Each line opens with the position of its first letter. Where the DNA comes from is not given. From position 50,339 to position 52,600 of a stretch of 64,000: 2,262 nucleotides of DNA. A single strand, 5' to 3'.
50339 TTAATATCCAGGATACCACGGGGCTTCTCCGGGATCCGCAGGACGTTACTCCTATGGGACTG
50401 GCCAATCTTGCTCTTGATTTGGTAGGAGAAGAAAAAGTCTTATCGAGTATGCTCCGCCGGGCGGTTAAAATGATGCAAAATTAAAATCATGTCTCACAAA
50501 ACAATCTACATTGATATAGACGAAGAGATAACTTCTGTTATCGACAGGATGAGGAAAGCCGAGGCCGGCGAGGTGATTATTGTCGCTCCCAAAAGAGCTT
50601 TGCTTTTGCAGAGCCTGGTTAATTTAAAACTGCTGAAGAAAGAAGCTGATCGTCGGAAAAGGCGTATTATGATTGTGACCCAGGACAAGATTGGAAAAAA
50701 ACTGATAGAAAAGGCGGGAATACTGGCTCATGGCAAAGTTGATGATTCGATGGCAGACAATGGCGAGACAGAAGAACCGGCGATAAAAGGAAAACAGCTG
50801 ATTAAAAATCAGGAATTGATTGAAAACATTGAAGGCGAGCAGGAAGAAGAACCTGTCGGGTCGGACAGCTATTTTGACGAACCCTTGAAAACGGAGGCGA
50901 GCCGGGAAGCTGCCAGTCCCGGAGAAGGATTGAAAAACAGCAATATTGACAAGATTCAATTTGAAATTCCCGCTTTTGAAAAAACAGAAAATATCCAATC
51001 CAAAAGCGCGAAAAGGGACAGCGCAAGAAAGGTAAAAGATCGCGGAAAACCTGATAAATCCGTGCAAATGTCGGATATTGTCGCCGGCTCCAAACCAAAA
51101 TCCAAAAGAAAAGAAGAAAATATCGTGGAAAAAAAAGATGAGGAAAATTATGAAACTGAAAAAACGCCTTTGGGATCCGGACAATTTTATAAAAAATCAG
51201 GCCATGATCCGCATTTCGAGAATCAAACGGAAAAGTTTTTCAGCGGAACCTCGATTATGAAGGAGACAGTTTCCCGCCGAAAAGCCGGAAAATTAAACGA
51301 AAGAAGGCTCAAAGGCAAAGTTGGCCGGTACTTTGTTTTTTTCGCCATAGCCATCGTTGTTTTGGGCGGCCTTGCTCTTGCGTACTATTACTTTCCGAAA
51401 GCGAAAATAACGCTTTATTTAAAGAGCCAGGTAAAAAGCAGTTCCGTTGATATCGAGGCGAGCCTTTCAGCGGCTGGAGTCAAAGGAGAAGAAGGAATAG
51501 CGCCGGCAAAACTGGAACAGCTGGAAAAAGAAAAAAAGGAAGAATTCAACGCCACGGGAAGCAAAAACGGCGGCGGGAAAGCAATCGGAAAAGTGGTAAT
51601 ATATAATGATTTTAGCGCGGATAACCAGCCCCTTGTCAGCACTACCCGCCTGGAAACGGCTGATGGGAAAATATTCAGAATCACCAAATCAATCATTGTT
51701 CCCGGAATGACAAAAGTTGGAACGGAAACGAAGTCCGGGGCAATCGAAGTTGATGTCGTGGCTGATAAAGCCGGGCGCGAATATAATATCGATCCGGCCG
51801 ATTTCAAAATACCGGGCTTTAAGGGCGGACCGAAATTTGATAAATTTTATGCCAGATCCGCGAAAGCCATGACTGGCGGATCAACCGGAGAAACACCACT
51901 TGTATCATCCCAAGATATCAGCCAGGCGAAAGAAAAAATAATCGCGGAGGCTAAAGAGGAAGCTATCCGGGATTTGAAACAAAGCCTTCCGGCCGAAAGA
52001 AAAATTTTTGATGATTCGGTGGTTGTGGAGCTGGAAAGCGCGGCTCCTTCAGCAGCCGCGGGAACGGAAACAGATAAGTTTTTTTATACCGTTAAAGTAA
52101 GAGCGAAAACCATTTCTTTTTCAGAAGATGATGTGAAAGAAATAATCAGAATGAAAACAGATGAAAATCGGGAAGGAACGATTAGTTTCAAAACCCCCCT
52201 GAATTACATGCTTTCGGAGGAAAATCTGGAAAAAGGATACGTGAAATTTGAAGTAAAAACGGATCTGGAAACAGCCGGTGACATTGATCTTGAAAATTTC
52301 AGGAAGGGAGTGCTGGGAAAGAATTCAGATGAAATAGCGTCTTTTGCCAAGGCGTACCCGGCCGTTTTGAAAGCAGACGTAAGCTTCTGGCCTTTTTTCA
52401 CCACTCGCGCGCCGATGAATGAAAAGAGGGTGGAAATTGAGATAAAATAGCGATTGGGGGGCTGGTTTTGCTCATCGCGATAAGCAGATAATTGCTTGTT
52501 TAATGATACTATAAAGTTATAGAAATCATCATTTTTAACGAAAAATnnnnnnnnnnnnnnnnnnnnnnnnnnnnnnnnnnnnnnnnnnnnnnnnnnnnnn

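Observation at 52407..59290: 6.8 kb AT-rich island bracketed by 54-bp direct repeats that duplicate a gene's 3' end; cargo is protease + unknown proteins + Type III R-M, with no integrase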

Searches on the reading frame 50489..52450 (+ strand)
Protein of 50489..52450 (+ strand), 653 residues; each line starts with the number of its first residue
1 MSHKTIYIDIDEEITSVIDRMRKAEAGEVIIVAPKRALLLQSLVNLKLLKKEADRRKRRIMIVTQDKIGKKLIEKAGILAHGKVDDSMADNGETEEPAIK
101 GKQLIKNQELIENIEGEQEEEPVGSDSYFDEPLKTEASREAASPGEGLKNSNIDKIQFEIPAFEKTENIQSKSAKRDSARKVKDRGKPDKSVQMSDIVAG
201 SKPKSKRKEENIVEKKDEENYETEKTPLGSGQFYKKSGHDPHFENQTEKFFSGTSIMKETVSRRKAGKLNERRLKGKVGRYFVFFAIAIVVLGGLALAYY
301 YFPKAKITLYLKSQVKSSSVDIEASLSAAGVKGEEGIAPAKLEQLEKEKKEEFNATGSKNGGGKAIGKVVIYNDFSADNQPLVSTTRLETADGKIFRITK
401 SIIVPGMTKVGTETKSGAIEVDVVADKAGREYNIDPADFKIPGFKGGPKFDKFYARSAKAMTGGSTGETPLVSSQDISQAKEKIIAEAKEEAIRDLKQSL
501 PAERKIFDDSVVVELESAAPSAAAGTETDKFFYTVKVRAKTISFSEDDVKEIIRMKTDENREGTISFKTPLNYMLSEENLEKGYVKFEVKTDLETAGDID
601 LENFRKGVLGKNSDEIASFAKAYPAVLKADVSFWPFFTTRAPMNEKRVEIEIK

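Call 7: search_protein_families(library=pfam, proteins=[window:50489-52450:+], max_evalue=0.01)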
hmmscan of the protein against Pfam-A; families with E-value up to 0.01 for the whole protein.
window:50489-52450:+ (653 aa): 0 families

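Call 8: search_protein_families(library=padloc, proteins=[window:50489-52450:+], max_evalue=0.01)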
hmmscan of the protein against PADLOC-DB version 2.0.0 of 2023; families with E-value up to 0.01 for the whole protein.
window:50489-52450:+ (653 aa): 0 families

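Call 9: search_protein_families(library=ncbifam, proteins=[window:50489-52450:+], max_evalue=0.01)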
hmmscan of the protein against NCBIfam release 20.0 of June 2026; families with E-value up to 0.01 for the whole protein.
window:50489-52450:+ (653 aa): 0 families

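Call 10: find_encoding_contigs(protein=window:50489-52450:+, flank=10000, max_places=10)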
Protein window:50489-52450:+ (653 aa): 1 contig read that carries it; 1 place shown.
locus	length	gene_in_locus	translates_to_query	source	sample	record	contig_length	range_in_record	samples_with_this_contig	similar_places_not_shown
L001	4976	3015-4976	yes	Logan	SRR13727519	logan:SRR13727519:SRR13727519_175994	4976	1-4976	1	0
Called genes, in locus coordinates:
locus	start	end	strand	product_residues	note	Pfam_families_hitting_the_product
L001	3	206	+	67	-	?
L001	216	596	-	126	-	-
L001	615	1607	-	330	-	-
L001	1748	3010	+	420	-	PF06723:MreB_Mbl (faint), PF11104:PilM_2 (weak), PF14450:FtsA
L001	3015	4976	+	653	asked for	?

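Call 12: find_homologous_proteins(query=window:50489-52450:+)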
Query window:50489-52450:+ (653 aa): 381 proteins with E <= 0.001 among 8000 candidates; the best 120 are listed.
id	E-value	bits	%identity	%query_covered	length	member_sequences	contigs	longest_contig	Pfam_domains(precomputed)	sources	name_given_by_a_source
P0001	0.0e+0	1397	100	100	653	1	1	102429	-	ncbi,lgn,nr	ncbi:MAG: hypothetical protein Q8L09_03790 [Candidatus Moranbacteria bacterium]|nr:hypothetical prot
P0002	0.0e+0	1116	87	91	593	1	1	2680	-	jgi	jgi:hypothetical protein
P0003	0.0e+0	1051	76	100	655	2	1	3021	-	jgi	-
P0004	3.7e-282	956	70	100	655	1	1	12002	-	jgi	jgi:hypothetical protein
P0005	3.5e-279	946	67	100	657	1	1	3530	-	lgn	-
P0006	1.6e-227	775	58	100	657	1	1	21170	-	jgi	jgi:hypothetical protein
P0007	1.7e-224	765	57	100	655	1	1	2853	-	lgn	-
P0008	2.0e-222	758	56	100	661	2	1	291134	-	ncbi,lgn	ncbi:MAG: hypothetical protein WC831_01065 [Parcubacteria group bacterium]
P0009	2.8e-202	692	52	100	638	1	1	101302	-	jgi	jgi:hypothetical protein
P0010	3.4e-202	692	54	100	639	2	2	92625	-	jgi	-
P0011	3.7e-201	688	53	100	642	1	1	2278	-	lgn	-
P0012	1.4e-200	686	52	100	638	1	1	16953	-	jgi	jgi:hypothetical protein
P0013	8.7e-200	684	53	100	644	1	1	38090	-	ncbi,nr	ncbi:MAG: hypothetical protein QMD77_01365 [Patescibacteria group bacterium]|nr:hypothetical protein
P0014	1.4e-199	683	53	100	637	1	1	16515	-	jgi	jgi:hypothetical protein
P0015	6.7e-198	677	53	100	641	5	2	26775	-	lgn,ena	-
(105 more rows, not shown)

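Call 14: find_encoding_contigs(protein=P0004, flank=10000, max_places=3)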
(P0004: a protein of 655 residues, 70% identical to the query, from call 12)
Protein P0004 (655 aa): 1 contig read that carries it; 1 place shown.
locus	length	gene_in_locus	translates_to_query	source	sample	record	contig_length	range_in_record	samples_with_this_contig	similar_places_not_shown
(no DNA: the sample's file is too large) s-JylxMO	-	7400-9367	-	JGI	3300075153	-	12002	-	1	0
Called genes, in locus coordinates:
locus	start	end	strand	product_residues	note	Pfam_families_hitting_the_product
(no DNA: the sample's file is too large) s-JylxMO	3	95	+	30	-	?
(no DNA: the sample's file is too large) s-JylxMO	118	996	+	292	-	PF01370:Epimerase, PF04321:RmlD_sub_bind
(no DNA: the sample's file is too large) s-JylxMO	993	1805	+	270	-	PF00483:NTP_transferase, PF12804:NTP_transf_3 (weak)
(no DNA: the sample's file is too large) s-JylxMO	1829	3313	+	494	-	-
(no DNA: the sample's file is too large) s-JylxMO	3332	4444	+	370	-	PF13439:Glyco_transf_4, PF20706:GT4-conflict, PF00534:Glycos_transf_1, PF13692:Glyco_trans_1_4, PF13524:Glyco_trans_1_2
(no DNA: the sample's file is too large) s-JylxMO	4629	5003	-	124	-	-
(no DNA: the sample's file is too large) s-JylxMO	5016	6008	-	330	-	-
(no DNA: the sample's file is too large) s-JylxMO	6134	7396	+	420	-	PF06723:MreB_Mbl (weak), PF11104:PilM_2 (weak), PF14450:FtsA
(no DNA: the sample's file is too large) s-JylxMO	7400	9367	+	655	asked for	-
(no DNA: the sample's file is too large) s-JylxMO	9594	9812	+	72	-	PF01176:eIF-1a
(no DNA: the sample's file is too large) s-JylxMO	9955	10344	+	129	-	PF00416:Ribosomal_S13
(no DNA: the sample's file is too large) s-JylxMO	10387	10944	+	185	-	PF00411:Ribosomal_S11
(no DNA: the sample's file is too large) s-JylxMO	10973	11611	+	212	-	PF00163:Ribosomal_S4, PF22421:SYY_C-terminal (faint), PF01479:S4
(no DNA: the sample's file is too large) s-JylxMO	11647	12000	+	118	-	?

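Call 15: find_encoding_contigs(protein=P0002, flank=10000, max_places=3)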
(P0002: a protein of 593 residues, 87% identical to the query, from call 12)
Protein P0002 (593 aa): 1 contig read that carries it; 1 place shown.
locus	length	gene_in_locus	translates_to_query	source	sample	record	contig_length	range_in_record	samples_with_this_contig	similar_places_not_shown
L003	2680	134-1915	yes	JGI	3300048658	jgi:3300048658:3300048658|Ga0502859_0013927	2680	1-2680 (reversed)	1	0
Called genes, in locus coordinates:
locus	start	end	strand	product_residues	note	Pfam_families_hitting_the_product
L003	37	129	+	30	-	-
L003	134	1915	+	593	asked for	-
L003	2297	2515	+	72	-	PF01176:eIF-1a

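Call 16: find_encoding_contigs(protein=P0003, flank=10000, max_places=3)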
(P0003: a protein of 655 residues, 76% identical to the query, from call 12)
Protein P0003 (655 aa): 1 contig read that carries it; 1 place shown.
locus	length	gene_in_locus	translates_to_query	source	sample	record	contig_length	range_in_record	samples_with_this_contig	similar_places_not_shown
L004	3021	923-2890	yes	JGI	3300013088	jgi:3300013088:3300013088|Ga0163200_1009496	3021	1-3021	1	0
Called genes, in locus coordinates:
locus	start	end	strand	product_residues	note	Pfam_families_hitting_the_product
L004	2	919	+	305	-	?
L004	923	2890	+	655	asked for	-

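Call 17: find_encoding_contigs(protein=P0006, flank=10000, max_places=3)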
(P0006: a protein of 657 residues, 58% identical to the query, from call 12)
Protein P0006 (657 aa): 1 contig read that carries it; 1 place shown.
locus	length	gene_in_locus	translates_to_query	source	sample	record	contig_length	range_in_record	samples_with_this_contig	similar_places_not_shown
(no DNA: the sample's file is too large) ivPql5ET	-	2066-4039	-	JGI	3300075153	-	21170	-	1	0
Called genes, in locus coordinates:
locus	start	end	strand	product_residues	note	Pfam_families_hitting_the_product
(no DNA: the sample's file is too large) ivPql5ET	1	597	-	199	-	?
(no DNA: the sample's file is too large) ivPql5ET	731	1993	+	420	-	PF06723:MreB_Mbl (weak), PF11104:PilM_2, PF14450:FtsA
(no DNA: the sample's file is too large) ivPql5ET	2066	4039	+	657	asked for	-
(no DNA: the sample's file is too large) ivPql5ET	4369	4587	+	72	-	PF01176:eIF-1a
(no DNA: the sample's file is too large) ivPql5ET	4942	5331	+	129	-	PF00416:Ribosomal_S13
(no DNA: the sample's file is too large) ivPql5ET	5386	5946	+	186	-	PF00411:Ribosomal_S11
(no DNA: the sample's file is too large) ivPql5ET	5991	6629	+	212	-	PF00163:Ribosomal_S4, PF01479:S4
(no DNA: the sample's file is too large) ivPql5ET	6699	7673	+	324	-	PF01193:RNA_pol_L, PF01000:RNA_pol_A_bac, PF03118:RNA_pol_A_CTD, PF26169:HHH_XRCC3_RpoA (faint)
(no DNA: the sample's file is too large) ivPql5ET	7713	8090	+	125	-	PF01196:Ribosomal_L17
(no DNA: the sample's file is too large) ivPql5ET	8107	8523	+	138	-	PF00572:Ribosomal_L13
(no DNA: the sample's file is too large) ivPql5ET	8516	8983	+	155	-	PF00380:Ribosomal_S9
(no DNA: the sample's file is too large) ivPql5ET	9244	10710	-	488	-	PF08308:PEGA, PF13620:CarboxypepD_reg (weak)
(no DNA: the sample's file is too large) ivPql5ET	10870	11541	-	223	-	-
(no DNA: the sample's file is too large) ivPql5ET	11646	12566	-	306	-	PF17827:PrmC_N, PF05175:MTS (faint), PF06325:PrmA (weak), PF13847:Methyltransf_31, PF13649:Methyltransf_25 (weak)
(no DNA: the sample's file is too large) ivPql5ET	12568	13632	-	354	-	PF03462:PCRF, PF00472:RF-1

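Call 30: find_related_loci(query=A2, collection=genome_contigs, flank=10000)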
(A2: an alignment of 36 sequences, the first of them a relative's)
Query A2 (653 aa) in genome_contigs; peptide patterns used: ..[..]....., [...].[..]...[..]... (x = any residue, [..] = any of these).
222 stretches matched a pattern; 125 encode a relative of the query (tblastn E <= 1e-3); the best 80 are kept; 80 distinct loci.
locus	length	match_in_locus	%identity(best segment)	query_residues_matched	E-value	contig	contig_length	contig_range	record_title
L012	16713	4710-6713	53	1-653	0e+0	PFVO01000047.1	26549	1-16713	MAG: Candidatus Moranbacteria bacterium CG_4_9_14_3_um_filter_44_28 CG_4_9_14_3_um_filter_150_scaffold_3702_c, whole gen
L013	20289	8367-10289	53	1-653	0e+0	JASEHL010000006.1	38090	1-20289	MAG: Patescibacteria group bacterium isolate Yes70-22 NODE_6_length_38090_cov_11.491758, whole genome shotgun sequence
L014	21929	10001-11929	49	1-653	0e+0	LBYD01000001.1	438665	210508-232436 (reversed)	MAG: Candidatus Moranbacteria bacterium GW2011_GWC2_40_12 UT79_C0001, whole genome shotgun sequence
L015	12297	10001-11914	48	3-653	2e-168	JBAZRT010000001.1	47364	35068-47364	MAG: Parcubacteria group bacterium isolate SO_2017_GW1_154 NODE_3703_length_47364_cov_1.021720_OW334_2017, whole genome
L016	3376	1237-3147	47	3-653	1e-167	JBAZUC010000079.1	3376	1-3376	MAG: Parcubacteria group bacterium isolate SO_2017_GW1_218 NODE_112472_length_3376_cov_1.153278_OW334_2017, whole genome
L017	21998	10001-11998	45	3-653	2e-159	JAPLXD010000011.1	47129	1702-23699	MAG: Candidatus Moraniibacteriota bacterium isolate LacPavin_0818_WC55_MAG_45_10 LacPavin_0818_WC55_scaffold_109468, who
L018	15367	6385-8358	75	1-653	0e+0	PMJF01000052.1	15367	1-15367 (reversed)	MAG: Candidatus Moraniibacteriota bacterium isolate fen_1326 73.20120600_E3D.118_contig_125875, whole genome shotgun seq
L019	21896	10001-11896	42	3-651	4e-140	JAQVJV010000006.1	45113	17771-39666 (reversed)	MAG: Candidatus Moraniibacteriota bacterium isolate STE_71 NODE_1409_length_45113_cov_9.502090_Sandtown_E, whole genome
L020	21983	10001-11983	56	1-653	0e+0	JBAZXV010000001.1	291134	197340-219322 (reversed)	MAG: Parcubacteria group bacterium isolate SO_2017_GW1_64 NODE_296_length_291134_cov_1.566172_OW334_2017, whole genome s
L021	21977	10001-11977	38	3-652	3e-113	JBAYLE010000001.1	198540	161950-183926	MAG: Parcubacteria group bacterium isolate SO_2016_GW1_96 scaffold00141_OW334_2016, whole genome shotgun sequence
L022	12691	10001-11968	36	1-652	6e-111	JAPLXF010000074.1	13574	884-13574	MAG: Candidatus Moraniibacteriota bacterium isolate LacPavin_0920_SED1_MAG_40_9 LacPavin_0920_SED1_scaffold_920944, whol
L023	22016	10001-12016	36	3-652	2e-109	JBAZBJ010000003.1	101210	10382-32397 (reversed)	MAG: Parcubacteria group bacterium isolate SO_2017_GW1_11 NODE_1364_length_101210_cov_1.580206_OW334_2017, whole genome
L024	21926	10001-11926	40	1-652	3e-130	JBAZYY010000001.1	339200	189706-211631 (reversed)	MAG: Parcubacteria group bacterium isolate SO_2017_GW1_93 NODE_234_length_339200_cov_4.710741_OW334_2017, whole genome s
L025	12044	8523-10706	34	3-652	7e-106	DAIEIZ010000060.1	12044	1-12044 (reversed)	MAG TPA_asm: Candidatus Moraniibacteriota bacterium isolate clean1036 k141_354094, whole genome shotgun sequence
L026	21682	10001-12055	35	3-650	3e-105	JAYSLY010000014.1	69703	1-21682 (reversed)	MAG: bacterium isolate GFS_10512 GFS_10512_13, whole genome shotgun sequence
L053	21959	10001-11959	33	1-652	2e-92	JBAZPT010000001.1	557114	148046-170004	MAG: Parcubacteria group bacterium isolate SO_2017_SWC_36 scaffold_11_c1_LP-4_2017, whole genome shotgun sequence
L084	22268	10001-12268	29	3-652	5e-43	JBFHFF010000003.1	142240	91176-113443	MAG: Candidatus Moraniibacteriota bacterium isolate Mix_sand07.2021.05.G.119 k141_321514_length_142240_cov_142.4095, who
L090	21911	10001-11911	48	3-653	3e-158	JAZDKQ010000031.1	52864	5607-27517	MAG: Candidatus Moraniibacteriota bacterium isolate MEGAHIT-group-0.544 k141_13366336, whole genome shotgun sequence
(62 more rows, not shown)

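Call 60: search_protein_families(library=pfam, proteins=[L017:12103-14478:+, L017:14815-15546:+, L090:12387-13157:+, L084:12356-13381:+, L084:14637-16061:+, L053:12471-13358:+], max_evalue=0.001)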
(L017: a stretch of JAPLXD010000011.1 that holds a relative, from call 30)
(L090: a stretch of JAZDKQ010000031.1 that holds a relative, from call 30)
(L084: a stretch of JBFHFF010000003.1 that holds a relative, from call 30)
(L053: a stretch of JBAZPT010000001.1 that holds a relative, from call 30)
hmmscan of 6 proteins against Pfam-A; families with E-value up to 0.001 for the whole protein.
L017:12103-14478:+ (791 aa): 2 families
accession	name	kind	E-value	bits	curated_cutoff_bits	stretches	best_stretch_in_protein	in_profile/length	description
PF02384.22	N6_Mtase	-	1.3e-25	90.8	20.4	1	300-518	4-237/311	N-6 DNA Methylase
PF01420.25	Methylase_S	-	2.6e-14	54.2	22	1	635-783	3-154/168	Type I restriction modification DNA specificity domain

L017:14815-15546:+ (243 aa): 0 families

L090:12387-13157:+ (256 aa): 2 families
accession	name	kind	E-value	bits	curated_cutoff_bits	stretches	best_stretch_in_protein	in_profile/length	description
PF06044.18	DpnI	-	1.4e-82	276.2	26.7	1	1-181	1-182/183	Dam-replacing family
PF17726.7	DpnI_C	-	1.2e-32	112.3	23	1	188-254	3-69/70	Dam-replacing HTH domain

L084:12356-13381:+ (341 aa): 1 family
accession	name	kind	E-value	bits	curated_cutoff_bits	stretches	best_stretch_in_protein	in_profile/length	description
PF20686.2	CsoSCA_cat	-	2.6e-05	24.3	21.5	1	81-166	66-155/236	Carboxysome Shell Carbonic Anhydrase, catalytic domain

L084:14637-16061:+ (474 aa): 11 families
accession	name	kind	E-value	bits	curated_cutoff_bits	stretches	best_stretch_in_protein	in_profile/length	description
PF00515.34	TPR_1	-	7.7e-16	57.6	27.8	1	250-280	3-33/34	Tetratricopeptide repeat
PF07719.23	TPR_2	-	7.9e-15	54.1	27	0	250-280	3-33/34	Tetratricopeptide repeat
PF13181.12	TPR_8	-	2.9e-12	46.1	25.7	0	250-280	3-33/34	Tetratricopeptide repeat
PF13424.12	TPR_12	-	1.6e-09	38.2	30.1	0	386-420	41-75/77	Tetratricopeptide repeat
PF13414.12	TPR_11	-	2.4e-09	37.2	26.8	1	229-256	9-36/42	TPR repeat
PF13431.12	TPR_17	-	7.3e-09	35.7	24.4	0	237-268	2-33/34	Tetratricopeptide repeat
PF12569.14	NatA_aux_su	-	3.9e-08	33.1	33.3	1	228-286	206-264/515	N-terminal acetyltransferase A, auxiliary subunit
PF14559.12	TPR_19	-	7.7e-07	29.8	25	0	229-283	6-61/68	Tetratricopeptide repeat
PF13432.12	TPR_16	-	1.5e-06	28.9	32.7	0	229-280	12-63/65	Tetratricopeptide repeat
PF23914.1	TPR_CcmH_CycH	-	4e-06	27.2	42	0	352-409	46-103/158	Cytochrome c-type biogenesis protein H TPR domain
PF13428.12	TPR_14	-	5.9e-06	26.9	23.5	0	229-254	16-41/44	Tetratricopeptide repeat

L053:12471-13358:+ (295 aa): 2 families
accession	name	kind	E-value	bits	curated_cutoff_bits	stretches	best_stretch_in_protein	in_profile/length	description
PF01636.29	APH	-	2.6e-19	70.4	23.2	1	37-247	14-227/239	Phosphotransferase enzyme family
PF03881.20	Fructosamin_kin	-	2.1e-06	27.6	22.4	0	171-260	168-258/288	Fructosamine kinase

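Call 79: find_encoding_contigs(protein=P0005, flank=3000, max_places=3)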
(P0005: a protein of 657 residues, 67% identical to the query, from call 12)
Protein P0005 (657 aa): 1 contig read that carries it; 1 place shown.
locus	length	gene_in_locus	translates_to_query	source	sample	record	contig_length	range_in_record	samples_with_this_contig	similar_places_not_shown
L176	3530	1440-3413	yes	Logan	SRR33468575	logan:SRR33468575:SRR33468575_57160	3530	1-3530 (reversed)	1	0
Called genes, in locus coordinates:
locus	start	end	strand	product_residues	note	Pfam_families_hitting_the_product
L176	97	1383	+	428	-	PF06723:MreB_Mbl (faint), PF11104:PilM_2 (weak), PF14450:FtsA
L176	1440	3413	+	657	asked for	-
